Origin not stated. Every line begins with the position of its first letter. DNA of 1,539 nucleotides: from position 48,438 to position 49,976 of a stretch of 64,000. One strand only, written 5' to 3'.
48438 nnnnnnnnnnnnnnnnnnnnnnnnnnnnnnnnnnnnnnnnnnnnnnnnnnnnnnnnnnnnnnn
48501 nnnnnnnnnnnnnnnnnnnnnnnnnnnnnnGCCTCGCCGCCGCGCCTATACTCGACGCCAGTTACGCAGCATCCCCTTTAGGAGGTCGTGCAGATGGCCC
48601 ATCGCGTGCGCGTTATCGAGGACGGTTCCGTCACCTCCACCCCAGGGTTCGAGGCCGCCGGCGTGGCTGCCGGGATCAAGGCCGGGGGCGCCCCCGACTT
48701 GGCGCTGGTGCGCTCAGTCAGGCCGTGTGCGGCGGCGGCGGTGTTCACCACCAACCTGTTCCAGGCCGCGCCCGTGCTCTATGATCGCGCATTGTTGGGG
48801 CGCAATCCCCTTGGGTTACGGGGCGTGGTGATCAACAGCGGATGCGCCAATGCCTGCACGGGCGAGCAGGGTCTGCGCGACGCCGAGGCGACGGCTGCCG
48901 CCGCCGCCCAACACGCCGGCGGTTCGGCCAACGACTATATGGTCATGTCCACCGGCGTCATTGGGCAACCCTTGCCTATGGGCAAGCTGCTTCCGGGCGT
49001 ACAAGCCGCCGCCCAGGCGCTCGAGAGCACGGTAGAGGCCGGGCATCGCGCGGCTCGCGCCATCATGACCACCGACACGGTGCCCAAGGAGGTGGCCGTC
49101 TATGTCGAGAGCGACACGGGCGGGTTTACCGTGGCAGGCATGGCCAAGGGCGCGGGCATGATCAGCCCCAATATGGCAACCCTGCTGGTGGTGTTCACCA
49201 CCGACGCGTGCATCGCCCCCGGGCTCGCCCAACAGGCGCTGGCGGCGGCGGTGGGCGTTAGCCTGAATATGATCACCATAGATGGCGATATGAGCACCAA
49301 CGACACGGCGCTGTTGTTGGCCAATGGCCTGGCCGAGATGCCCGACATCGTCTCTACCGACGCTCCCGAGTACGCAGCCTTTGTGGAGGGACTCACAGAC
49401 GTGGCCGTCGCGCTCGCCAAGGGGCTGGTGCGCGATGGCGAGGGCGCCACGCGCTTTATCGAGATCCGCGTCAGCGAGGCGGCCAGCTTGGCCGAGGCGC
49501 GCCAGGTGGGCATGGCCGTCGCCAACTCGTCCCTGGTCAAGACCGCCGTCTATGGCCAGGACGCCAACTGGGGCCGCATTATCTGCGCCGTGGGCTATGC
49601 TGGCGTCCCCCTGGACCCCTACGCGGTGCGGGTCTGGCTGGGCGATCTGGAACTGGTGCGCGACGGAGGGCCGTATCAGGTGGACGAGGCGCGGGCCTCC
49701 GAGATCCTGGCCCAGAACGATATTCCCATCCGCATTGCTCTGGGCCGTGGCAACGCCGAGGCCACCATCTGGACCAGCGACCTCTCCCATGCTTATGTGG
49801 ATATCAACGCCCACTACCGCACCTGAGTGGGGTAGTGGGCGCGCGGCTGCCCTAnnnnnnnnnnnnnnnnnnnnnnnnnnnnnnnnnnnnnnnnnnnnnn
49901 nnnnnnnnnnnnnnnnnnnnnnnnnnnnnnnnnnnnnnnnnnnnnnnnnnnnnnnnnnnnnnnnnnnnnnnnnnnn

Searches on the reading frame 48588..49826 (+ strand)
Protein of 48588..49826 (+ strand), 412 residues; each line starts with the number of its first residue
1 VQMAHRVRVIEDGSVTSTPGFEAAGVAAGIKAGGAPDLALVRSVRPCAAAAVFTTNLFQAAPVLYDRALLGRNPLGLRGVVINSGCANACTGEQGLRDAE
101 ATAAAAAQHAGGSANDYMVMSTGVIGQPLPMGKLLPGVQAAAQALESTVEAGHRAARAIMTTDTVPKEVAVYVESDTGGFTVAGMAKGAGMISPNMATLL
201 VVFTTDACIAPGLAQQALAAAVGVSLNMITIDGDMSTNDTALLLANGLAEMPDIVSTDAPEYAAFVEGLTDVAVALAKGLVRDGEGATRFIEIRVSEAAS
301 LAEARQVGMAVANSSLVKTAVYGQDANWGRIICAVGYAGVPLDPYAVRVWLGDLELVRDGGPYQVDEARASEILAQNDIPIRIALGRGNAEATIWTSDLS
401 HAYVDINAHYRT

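Call 75: search_protein_families(library=pfam, proteins=[window:48588-49826:+], max_evalue=0.0001)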
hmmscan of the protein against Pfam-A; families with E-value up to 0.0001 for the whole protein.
window:48588-49826:+ (412 aa): 1 family
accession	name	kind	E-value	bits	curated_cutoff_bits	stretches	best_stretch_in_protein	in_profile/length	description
PF01960.23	ArgJ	-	7.3e-148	492.7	32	1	23-412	2-377/377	ArgJ family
